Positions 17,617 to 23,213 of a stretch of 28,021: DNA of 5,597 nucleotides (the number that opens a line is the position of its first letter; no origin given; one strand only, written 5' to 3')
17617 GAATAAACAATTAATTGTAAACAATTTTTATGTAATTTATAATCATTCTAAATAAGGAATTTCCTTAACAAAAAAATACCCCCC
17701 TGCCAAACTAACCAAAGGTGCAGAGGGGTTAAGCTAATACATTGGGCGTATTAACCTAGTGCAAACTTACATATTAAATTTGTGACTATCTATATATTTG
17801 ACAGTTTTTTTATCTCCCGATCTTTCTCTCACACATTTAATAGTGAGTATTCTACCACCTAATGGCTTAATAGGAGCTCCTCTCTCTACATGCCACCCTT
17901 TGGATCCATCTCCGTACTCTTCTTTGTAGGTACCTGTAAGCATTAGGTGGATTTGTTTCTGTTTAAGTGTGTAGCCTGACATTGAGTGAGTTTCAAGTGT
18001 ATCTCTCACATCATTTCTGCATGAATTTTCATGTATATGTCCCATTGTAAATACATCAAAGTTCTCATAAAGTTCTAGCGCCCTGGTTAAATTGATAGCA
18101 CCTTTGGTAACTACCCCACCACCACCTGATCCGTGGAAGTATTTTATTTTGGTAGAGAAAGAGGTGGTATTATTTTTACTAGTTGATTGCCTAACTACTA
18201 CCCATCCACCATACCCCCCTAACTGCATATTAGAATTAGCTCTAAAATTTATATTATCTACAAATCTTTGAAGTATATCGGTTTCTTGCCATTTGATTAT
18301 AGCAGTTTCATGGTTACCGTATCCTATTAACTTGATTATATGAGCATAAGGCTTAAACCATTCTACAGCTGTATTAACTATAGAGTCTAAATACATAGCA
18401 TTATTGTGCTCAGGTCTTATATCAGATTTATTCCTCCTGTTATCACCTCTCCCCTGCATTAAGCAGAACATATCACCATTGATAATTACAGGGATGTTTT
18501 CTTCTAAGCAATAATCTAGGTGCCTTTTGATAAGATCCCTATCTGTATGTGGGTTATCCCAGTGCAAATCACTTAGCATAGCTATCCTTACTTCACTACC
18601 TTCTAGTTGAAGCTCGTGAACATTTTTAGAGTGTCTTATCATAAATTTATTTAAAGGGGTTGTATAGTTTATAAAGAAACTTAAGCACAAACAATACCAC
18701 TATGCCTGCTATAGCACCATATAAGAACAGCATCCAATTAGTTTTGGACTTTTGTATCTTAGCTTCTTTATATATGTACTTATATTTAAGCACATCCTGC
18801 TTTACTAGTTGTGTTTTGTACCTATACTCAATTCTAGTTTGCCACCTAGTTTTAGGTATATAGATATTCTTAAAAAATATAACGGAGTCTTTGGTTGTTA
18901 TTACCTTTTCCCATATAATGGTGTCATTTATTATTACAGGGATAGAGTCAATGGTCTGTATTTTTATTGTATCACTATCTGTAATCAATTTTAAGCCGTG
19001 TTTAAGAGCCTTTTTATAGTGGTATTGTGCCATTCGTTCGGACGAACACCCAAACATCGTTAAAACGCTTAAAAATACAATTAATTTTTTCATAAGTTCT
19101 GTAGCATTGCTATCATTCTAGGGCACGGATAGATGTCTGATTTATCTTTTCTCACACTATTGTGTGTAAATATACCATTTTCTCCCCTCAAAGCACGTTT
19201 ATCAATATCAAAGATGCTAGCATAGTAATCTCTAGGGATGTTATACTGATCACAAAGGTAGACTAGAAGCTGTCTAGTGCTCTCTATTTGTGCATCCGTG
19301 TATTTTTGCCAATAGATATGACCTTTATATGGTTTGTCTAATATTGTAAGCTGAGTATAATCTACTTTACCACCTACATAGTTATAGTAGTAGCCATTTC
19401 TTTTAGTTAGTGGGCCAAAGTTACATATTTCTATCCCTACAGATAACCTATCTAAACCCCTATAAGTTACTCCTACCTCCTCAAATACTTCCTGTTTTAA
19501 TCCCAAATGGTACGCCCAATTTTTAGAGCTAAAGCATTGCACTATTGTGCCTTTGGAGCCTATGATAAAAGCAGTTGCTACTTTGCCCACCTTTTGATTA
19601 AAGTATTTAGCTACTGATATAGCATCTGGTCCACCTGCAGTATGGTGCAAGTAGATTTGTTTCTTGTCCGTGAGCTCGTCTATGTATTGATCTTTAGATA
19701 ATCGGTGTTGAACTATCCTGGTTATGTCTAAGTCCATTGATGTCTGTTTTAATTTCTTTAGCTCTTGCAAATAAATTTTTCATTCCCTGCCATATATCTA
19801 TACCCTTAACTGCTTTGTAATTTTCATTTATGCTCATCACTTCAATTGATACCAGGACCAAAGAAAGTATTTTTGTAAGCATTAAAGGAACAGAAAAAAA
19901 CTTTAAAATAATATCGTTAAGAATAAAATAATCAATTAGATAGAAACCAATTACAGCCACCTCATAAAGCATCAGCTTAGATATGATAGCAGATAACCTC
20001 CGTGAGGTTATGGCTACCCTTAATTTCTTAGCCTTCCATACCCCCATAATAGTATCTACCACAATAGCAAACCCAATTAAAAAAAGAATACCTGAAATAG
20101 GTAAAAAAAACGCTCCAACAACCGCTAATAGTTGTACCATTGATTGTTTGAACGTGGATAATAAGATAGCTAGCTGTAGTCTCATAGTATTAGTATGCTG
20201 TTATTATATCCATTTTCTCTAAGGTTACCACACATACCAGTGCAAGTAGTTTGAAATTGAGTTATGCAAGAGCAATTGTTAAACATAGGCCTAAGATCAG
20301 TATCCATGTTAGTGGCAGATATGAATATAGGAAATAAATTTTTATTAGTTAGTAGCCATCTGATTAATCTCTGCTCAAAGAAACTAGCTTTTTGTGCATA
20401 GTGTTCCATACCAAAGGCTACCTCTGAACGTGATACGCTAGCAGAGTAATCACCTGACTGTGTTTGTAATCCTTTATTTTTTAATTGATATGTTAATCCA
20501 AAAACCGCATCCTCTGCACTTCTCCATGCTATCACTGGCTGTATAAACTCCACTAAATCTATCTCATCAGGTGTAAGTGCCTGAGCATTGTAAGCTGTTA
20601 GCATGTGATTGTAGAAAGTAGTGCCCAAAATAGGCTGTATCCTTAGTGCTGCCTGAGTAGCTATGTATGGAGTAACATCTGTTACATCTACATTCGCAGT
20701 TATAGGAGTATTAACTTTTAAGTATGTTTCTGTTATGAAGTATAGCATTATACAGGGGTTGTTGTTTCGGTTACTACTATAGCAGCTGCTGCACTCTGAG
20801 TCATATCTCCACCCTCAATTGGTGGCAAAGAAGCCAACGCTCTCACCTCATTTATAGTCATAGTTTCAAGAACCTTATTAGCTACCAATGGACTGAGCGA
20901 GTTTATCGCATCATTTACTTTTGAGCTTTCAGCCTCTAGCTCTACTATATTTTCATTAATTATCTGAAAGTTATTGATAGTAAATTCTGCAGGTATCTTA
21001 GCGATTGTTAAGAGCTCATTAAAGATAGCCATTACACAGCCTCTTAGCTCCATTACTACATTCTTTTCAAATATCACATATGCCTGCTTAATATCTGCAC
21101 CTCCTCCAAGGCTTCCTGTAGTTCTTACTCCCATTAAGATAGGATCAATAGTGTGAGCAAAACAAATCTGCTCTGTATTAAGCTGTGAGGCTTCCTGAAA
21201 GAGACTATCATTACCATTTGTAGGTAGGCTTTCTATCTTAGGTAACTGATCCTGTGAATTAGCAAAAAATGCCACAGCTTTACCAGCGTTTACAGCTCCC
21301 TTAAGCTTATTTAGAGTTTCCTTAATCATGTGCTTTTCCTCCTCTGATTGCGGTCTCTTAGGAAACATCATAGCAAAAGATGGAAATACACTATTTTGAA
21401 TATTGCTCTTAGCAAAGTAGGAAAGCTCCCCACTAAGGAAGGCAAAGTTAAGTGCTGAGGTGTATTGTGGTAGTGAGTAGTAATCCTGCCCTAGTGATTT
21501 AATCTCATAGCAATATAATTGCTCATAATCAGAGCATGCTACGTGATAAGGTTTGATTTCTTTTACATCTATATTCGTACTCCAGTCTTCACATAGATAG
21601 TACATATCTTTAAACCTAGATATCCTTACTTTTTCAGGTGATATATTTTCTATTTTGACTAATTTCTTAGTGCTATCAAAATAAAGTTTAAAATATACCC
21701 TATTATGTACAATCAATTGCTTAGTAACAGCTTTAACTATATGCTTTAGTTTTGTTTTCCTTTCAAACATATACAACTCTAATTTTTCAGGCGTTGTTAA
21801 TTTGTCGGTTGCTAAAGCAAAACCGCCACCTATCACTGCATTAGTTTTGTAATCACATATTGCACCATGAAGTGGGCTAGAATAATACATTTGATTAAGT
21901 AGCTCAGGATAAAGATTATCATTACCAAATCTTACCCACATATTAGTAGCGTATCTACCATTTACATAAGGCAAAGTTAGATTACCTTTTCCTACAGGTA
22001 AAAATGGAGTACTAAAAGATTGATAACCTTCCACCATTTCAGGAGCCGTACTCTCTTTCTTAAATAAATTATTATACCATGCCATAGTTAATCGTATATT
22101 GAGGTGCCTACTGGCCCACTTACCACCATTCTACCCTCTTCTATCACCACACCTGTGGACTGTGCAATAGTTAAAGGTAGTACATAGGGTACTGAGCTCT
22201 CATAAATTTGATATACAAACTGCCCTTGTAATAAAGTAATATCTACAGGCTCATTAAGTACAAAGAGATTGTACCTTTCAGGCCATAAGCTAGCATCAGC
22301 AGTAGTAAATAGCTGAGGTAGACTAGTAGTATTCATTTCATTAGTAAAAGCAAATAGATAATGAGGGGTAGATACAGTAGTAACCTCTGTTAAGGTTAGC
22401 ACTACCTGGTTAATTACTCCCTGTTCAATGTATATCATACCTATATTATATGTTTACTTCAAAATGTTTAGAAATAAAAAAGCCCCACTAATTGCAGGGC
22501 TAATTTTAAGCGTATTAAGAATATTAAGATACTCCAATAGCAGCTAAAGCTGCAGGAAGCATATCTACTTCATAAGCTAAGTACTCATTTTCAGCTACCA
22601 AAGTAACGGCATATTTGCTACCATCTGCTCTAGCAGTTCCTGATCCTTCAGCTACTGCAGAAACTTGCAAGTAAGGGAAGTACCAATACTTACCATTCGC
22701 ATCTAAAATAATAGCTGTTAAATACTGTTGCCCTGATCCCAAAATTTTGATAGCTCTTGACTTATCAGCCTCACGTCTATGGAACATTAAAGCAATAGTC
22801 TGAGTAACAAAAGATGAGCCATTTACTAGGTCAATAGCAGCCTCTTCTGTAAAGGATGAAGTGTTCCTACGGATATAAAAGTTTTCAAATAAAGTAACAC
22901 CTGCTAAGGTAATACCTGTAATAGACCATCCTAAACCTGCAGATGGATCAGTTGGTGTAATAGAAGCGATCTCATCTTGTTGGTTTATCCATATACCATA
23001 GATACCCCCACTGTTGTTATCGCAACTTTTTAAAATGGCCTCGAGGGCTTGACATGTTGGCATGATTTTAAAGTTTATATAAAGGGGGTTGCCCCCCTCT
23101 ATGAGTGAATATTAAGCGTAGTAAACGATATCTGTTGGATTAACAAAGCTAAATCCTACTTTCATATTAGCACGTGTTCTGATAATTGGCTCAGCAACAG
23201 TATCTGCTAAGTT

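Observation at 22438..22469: Five-copy bipartite motif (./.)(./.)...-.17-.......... on start codons: candidate phage-specific late promoter giving leaderless mRNAs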

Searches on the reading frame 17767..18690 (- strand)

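Call 67: search_protein_families(library=pfam, proteins=[window:17767-18690:-], max_evalue=0.01)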
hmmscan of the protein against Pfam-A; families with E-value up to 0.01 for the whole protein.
window:17767-18690:- (307 aa): 1 family
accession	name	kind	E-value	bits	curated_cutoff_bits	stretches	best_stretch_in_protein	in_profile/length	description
PF00149.33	Metallophos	-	0.0004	21.3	21.5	1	35-221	2-190/191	Calcineurin-like phosphoesterase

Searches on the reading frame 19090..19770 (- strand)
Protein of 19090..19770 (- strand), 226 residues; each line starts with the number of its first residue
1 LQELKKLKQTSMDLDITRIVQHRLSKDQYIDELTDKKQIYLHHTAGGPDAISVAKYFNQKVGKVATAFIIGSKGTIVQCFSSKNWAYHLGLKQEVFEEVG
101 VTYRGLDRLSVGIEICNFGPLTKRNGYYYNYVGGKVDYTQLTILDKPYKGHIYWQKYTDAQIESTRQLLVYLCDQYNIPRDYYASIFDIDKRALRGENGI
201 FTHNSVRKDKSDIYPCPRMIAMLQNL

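Call 67: search_protein_families(library=pfam, proteins=[window:19090-19770:-], max_evalue=0.01)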
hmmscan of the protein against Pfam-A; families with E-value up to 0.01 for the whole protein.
window:19090-19770:- (226 aa): 1 family
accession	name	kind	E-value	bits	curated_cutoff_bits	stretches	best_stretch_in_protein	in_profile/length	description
PF01510.30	Amidase_2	-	7.1e-18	65.6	26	1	37-212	6-128/131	N-acetylmuramoyl-L-alanine amidase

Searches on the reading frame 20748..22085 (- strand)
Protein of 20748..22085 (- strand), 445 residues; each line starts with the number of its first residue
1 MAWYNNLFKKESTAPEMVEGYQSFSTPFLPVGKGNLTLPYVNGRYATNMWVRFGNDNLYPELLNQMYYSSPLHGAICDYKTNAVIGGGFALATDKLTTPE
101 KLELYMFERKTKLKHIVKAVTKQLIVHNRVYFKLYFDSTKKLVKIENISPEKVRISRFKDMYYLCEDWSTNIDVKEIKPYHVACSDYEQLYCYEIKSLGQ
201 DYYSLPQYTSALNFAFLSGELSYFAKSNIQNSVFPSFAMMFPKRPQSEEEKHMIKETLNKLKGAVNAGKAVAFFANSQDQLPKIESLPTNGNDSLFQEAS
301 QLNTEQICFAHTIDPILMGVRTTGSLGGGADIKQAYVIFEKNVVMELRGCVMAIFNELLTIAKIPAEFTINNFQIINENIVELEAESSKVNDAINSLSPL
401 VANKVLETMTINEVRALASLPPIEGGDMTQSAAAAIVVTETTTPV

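Call 7: search_protein_families(library=phrogs, proteins=[window:20748-22085:-], max_evalue=0.01)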
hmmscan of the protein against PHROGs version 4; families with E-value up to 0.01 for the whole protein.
window:20748-22085:- (445 aa): 7 families
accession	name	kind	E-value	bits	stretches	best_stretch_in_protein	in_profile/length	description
phrog_11226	-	head and packaging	6.5e-27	95.5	1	51-376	25-380/388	portal protein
phrog_12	-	head and packaging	1.1e-17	65.3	1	117-431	144-428/646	portal protein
phrog_33693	-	head and packaging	1.1e-16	61.3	1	48-387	20-366/560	portal protein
phrog_68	-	head and packaging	2.8e-09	37.1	1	117-356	96-325/344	portal protein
phrog_5929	-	head and packaging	0.00017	22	0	225-325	8-101/228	portal protein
phrog_11117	-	head and packaging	0.0023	18.4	1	289-431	47-183/264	portal protein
phrog_2662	-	head and packaging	0.0038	16.8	0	230-432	231-420/717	portal protein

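Call 10: search_dna_similar(query=window:20748-22085:-, collection=phages, mode=protein, max_rows=25)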
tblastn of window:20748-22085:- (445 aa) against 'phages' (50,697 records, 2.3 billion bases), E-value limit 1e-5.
Records with a match: 60; places in all: 60; records where one place covers at least 80% of the query: 0.
Best place of each record, by identity: <60% 60.
By first word of the organism name: Ralstonia 45; Mannheimia 6; Nonlabens 4; Escherichia 2; Erwinia 2; Agrobacterium 1.
By host as written in the record: Ralstonia solanacearum 38; Persicivirga sp. IMCC12024 4; Escherichia coli DE048 2; Erwinia amylovora 2; Mannheimia haemolytica biovar 1 serotype A1; ST1 2; Agrobacterium tumefaciens EHA105 1; Ralstonia solanacearum and Ralstonia pseudosolanacearum 1; - 1; and 9 more.
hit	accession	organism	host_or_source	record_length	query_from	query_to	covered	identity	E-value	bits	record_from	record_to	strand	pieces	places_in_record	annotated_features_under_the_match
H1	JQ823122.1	Nonlabens phage P12024S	Persicivirga sp. IMCC12024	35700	50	331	63%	24.0%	6e-14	81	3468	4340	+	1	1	phage portal protein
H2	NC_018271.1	Nonlabens phage P12024S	Persicivirga sp. IMCC12024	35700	50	331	63%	24.0%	6e-14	81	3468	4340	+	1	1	portal protein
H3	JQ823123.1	Nonlabens phage P12024L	Persicivirga sp. IMCC12024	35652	50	331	63%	23.6%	1e-13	79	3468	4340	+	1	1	phage portal protein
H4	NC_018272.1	Nonlabens phage P12024L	Persicivirga sp. IMCC12024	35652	50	331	63%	23.6%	1e-13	79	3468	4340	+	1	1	portal protein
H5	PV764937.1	Agrobacterium phage Rivra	Agrobacterium tumefaciens EHA105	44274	225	428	46%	26.3%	5e-8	62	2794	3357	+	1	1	portal protein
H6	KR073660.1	Escherichia phage pro147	Escherichia coli DE048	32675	124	364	54%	22.2%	3e-6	56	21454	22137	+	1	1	capsid packaging protein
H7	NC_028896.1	Escherichia phage pro147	Escherichia coli DE048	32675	124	364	54%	22.2%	3e-6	56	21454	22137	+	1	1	portal protein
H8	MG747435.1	Ralstonia phage RsoM1USA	Ralstonia solanacearum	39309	116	354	54%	22.0%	5e-9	65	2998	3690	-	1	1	portal protein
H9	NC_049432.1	Ralstonia phage RsoM1USA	Ralstonia solanacearum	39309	116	354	54%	22.0%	5e-9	65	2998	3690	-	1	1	portal protein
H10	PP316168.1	Ralstonia phage RS-AB1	Ralstonia solanacearum and Ralstonia ...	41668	116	354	54%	22.0%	7e-9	64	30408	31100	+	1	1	portal protein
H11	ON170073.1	Ralstonia phage YO032_2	Ralstonia solanacearum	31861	116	354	54%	22.0%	8e-9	64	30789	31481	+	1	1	record has no annotation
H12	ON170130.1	Ralstonia phage YO077_2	Ralstonia solanacearum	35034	116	354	54%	22.0%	3e-8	62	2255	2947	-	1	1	record has no annotation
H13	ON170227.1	Ralstonia phage YO134_1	Ralstonia solanacearum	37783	116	354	54%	22.0%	3e-8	62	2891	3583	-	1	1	record has no annotation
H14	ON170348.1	Ralstonia phage YO376_3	Ralstonia solanacearum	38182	116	354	54%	21.1%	5e-9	65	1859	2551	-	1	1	record has no annotation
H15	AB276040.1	Ralstonia phage RSA1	-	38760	116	354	54%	21.1%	5e-9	65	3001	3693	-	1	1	bacteriophage gpQ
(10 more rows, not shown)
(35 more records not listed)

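Call 12: find_related_loci(query=window:20748-22085:-, collection=viral_contigs, flank=10000)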
Query window:20748-22085:- (445 aa) in viral_contigs; peptide patterns used: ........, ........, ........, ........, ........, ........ (x = any residue, [..] = any of these).
600 stretches matched a pattern (row limit reached: there are more); 552 encode a relative of the query (tblastn E <= 1e-3); the best 80 are kept; 80 distinct loci.
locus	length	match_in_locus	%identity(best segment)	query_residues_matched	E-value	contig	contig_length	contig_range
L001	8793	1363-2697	96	1-445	0e+0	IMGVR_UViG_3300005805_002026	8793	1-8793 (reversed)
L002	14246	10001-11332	94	1-444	0e+0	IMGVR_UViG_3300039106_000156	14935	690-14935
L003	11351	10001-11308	94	1-436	0e+0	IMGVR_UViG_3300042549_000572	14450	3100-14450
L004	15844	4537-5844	94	1-436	0e+0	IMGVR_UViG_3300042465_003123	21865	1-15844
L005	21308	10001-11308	94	1-436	0e+0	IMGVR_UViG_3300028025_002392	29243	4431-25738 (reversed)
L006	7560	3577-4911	91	1-445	0e+0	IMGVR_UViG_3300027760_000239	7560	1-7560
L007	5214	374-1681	92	1-436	0e+0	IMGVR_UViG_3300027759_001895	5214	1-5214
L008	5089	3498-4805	93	1-436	0e+0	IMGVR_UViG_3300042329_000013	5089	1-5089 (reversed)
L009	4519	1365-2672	93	1-436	0e+0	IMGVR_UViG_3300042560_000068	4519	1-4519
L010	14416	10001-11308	93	1-436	0e+0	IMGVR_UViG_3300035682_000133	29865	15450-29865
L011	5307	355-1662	92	1-436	0e+0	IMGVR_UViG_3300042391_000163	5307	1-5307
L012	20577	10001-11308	92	1-436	0e+0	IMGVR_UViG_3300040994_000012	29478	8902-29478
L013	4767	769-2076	92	1-436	0e+0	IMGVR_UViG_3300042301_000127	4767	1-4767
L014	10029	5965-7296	90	1-445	0e+0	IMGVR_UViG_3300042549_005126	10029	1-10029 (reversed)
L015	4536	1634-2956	90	1-442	0e+0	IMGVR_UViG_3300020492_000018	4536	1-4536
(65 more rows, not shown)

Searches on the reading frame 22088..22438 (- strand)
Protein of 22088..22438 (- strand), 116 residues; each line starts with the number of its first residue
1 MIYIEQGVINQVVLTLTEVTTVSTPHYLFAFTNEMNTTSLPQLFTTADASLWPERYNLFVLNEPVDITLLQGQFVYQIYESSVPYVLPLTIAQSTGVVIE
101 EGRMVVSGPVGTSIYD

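Call 7: search_protein_families(library=phrogs, proteins=[window:22088-22438:-], max_evalue=0.01)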
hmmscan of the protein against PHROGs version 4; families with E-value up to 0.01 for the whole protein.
window:22088-22438:- (116 aa): 0 families

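Call 9: search_protein_families(library=pfam, proteins=[window:22088-22438:-], max_evalue=0.1)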
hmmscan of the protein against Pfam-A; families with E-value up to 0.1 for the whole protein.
window:22088-22438:- (116 aa): 0 families

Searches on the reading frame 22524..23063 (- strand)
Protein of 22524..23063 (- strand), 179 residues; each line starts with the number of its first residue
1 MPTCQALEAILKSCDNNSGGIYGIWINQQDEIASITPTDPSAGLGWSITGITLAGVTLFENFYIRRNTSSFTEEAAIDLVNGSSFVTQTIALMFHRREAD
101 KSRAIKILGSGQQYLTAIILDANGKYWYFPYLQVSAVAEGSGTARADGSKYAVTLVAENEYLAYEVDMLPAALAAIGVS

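Call 7: search_protein_families(library=phrogs, proteins=[window:22524-23063:-], max_evalue=0.01)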
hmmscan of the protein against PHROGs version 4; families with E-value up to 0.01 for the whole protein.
window:22524-23063:- (179 aa): 1 family
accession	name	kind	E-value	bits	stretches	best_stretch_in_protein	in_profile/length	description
phrog_19091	-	unknown function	5.5e-07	30.4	1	8-167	7-161/181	-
